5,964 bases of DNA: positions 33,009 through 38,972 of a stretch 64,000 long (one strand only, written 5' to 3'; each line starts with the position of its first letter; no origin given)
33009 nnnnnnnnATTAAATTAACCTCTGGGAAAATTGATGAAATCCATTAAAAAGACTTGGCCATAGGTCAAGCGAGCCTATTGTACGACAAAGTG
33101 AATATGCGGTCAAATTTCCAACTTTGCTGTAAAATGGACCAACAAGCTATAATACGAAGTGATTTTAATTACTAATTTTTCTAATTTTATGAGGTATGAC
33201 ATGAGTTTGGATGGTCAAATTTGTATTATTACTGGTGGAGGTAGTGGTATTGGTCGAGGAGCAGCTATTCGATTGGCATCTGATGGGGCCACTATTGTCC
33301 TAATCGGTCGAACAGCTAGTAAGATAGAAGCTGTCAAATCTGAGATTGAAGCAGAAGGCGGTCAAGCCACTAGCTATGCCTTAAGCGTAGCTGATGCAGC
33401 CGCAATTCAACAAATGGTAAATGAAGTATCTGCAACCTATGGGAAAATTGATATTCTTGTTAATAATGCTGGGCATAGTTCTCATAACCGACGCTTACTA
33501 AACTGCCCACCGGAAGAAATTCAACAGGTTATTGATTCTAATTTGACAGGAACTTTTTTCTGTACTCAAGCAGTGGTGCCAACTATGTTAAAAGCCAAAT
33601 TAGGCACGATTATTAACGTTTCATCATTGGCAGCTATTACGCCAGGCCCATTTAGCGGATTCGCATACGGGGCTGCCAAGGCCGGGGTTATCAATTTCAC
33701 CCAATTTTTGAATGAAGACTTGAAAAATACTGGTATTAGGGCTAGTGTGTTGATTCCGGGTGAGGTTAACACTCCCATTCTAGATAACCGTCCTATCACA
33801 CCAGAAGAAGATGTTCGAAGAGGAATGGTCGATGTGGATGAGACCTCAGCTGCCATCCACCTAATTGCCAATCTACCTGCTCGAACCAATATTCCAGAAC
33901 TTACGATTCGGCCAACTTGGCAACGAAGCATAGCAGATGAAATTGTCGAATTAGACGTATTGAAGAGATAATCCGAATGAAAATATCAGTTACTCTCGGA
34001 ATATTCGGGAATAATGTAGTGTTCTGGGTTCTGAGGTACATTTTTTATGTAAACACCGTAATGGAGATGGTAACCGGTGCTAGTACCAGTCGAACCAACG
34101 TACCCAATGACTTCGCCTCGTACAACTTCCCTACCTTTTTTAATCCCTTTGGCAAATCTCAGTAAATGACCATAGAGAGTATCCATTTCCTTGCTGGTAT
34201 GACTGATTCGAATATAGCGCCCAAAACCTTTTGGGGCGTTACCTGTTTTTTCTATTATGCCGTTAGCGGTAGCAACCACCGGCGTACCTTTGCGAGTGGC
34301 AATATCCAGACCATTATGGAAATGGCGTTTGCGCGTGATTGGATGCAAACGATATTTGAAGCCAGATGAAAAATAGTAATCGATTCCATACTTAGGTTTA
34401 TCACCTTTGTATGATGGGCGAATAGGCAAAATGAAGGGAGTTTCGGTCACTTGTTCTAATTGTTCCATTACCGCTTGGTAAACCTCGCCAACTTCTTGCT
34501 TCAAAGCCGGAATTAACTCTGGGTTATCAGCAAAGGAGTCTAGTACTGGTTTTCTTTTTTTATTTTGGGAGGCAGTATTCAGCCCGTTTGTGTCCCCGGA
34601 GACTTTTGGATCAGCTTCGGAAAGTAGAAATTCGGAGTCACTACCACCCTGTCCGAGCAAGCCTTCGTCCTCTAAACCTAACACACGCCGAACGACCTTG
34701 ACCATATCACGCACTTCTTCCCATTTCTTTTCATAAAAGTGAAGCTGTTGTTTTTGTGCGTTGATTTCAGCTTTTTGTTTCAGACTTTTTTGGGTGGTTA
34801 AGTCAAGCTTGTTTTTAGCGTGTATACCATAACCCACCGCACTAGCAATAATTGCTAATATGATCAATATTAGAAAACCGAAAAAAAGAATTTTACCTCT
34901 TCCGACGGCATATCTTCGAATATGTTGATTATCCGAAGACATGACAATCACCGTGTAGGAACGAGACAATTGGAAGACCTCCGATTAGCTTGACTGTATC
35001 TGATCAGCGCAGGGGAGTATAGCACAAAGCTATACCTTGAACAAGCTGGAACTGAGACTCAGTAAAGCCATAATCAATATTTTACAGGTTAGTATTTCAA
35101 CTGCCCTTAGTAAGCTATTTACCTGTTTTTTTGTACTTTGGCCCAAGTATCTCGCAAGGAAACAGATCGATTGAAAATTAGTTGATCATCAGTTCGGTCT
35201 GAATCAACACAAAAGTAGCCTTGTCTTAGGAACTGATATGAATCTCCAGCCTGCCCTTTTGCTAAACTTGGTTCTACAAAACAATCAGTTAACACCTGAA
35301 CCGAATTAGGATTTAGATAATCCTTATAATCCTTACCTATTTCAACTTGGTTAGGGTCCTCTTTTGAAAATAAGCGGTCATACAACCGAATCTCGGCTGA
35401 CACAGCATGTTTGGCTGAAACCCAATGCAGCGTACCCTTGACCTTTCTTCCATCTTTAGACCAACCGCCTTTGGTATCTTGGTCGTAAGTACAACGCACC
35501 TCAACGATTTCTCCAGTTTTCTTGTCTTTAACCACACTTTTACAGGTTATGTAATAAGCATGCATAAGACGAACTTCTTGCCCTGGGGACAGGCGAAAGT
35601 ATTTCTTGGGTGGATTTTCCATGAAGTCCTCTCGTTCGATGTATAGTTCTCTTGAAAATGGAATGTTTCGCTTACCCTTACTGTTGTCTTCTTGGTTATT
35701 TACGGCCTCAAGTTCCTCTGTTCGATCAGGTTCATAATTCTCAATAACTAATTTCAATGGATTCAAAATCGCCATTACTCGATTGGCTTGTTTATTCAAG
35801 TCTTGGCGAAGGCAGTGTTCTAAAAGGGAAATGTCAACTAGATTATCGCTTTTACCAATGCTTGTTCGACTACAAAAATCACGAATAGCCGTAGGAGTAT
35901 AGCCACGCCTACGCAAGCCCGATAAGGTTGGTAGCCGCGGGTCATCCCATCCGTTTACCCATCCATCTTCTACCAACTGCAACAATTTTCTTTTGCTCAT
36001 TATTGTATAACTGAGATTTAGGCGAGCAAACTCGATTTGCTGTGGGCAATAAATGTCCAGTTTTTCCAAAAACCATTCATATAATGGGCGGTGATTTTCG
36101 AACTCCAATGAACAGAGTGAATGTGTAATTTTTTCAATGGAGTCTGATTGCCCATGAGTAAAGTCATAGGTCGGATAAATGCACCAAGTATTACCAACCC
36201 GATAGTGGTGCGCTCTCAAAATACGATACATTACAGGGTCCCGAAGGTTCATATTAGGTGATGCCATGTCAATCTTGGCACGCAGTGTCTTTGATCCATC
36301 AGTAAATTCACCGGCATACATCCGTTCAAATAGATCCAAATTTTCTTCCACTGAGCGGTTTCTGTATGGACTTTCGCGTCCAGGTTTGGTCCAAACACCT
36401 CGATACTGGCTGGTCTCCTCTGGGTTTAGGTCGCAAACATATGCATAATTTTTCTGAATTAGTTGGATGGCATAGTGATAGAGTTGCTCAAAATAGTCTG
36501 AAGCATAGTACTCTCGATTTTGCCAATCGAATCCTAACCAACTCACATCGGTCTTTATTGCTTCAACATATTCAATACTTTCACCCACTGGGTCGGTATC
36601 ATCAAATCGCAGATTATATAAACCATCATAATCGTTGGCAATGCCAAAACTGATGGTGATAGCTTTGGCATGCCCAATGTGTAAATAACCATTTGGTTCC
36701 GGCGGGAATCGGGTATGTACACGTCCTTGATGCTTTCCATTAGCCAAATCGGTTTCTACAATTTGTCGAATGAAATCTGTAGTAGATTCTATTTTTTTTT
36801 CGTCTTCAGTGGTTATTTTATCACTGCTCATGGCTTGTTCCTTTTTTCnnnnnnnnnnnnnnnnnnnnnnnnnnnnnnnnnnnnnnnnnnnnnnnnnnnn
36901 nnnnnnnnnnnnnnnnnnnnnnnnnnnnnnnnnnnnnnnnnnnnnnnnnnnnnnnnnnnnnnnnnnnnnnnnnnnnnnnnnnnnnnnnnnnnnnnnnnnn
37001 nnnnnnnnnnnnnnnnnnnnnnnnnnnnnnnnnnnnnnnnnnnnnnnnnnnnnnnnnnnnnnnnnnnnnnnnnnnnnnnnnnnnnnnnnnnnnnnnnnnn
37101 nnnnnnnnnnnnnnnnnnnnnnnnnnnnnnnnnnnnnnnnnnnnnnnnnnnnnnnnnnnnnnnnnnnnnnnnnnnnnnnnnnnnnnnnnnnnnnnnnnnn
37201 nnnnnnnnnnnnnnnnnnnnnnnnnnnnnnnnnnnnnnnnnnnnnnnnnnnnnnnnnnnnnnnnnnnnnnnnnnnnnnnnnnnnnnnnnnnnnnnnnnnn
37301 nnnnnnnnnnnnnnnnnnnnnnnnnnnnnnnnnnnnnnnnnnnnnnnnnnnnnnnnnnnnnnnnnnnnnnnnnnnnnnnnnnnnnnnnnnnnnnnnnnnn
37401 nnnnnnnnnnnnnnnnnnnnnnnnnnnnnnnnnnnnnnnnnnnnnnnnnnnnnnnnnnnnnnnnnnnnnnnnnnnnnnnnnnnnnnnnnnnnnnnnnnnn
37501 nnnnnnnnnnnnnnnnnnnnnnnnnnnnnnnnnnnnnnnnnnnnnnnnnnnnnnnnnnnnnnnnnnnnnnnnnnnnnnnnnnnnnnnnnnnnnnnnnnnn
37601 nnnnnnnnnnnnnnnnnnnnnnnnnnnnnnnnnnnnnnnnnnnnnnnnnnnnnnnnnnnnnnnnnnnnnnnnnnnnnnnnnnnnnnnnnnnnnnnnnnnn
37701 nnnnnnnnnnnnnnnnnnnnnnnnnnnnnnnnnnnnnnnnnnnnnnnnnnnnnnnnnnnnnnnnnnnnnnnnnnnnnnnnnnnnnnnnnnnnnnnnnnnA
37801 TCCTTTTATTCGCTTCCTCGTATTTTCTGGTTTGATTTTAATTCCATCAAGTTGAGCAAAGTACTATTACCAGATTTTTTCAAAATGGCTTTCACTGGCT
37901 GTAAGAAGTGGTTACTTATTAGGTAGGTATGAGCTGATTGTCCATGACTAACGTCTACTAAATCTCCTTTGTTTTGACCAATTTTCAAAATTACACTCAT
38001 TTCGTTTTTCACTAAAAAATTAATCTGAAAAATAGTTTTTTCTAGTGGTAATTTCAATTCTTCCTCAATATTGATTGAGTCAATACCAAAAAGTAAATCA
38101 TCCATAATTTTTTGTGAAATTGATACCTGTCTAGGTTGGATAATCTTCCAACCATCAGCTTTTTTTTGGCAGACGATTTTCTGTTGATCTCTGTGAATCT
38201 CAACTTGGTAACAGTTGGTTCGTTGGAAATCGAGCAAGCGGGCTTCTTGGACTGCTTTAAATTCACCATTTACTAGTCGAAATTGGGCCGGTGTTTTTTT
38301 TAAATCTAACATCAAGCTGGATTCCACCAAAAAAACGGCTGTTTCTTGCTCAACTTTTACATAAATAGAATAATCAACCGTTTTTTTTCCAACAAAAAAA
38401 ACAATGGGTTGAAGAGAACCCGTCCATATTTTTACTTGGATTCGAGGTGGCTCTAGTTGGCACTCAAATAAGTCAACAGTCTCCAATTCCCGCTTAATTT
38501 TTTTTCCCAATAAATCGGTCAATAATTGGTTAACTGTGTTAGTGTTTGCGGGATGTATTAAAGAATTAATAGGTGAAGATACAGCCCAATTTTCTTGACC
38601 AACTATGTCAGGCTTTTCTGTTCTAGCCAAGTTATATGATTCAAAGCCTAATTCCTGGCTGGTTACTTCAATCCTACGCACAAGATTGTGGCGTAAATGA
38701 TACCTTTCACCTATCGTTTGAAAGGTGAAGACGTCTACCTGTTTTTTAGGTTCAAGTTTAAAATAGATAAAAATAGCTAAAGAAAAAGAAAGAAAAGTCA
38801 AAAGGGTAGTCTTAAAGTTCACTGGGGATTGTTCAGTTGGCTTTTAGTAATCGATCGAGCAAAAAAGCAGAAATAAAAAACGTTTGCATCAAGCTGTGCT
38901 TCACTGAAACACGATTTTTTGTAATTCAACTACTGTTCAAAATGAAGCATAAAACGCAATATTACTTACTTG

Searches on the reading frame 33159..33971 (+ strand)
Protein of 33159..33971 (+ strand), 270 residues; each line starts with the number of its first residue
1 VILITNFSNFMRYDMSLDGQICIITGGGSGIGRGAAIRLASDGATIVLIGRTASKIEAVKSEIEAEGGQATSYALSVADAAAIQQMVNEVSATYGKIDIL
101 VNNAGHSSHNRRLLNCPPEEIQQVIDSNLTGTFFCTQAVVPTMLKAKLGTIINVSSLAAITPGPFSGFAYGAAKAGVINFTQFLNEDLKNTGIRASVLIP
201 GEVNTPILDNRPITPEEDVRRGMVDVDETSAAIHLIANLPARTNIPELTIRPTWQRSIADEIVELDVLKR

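Call 30: search_protein_families(library=pfam, proteins=[window:33159-33971:+], max_evalue=0.000001)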
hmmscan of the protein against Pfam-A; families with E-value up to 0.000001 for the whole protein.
window:33159-33971:+ (270 aa): 3 families
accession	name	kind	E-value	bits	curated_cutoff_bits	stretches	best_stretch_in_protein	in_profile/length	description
PF00106.31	adh_short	-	2.3e-54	184.3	26.6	1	21-210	2-189/195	short chain dehydrogenase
PF13561.12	adh_short_C2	-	1.2e-39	136.8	27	1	29-211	6-184/236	Enoyl-(Acyl carrier protein) reductase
PF08659.16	KR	-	1.5e-14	54.7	22.6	1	23-175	4-154/180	KR domain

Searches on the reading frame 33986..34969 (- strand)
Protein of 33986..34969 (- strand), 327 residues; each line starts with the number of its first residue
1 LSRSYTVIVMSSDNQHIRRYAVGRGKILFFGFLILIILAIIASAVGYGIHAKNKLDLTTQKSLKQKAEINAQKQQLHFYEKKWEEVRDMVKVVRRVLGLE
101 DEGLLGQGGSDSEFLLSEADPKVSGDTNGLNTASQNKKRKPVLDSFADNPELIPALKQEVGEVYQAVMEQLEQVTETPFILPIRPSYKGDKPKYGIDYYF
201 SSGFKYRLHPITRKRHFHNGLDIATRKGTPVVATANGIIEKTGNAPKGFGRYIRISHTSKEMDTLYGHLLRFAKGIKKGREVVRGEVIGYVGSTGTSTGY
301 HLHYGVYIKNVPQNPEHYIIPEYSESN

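Call 10: search_protein_families(library=pfam, proteins=[window:33986-34969:-], max_evalue=0.001)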
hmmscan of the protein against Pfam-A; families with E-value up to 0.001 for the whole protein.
window:33986-34969:- (327 aa): 1 family
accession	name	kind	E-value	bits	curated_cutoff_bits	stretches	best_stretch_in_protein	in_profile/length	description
PF01551.29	Peptidase_M23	-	5e-26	91.2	28.7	1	217-315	2-96/96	Peptidase family M23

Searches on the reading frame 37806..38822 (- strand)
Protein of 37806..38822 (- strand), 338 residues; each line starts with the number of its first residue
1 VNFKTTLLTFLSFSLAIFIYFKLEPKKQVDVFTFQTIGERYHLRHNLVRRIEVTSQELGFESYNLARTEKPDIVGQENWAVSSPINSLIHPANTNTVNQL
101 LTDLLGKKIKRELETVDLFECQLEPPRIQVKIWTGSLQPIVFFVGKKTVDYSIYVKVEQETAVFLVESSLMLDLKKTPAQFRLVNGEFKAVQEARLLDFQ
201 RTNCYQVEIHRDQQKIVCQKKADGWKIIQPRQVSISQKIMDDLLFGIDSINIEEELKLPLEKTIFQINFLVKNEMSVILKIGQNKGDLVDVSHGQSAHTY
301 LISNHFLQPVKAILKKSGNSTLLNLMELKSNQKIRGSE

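Call 10: search_protein_families(library=pfam, proteins=[window:37806-38822:-], max_evalue=0.001)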
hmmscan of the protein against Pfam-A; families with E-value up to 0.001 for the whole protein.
window:37806-38822:- (338 aa): 1 family
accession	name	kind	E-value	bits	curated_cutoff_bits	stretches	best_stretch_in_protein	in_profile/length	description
PF14238.11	DUF4340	-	3.5e-11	44.1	25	1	91-253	10-165/183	Domain of unknown function (DUF4340)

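Call 47: find_encoding_contigs(protein=window:37806-38822:-, flank=4000, max_places=8)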
Protein window:37806-38822:- (338 aa): no gene with exactly this product is on record in the collection.
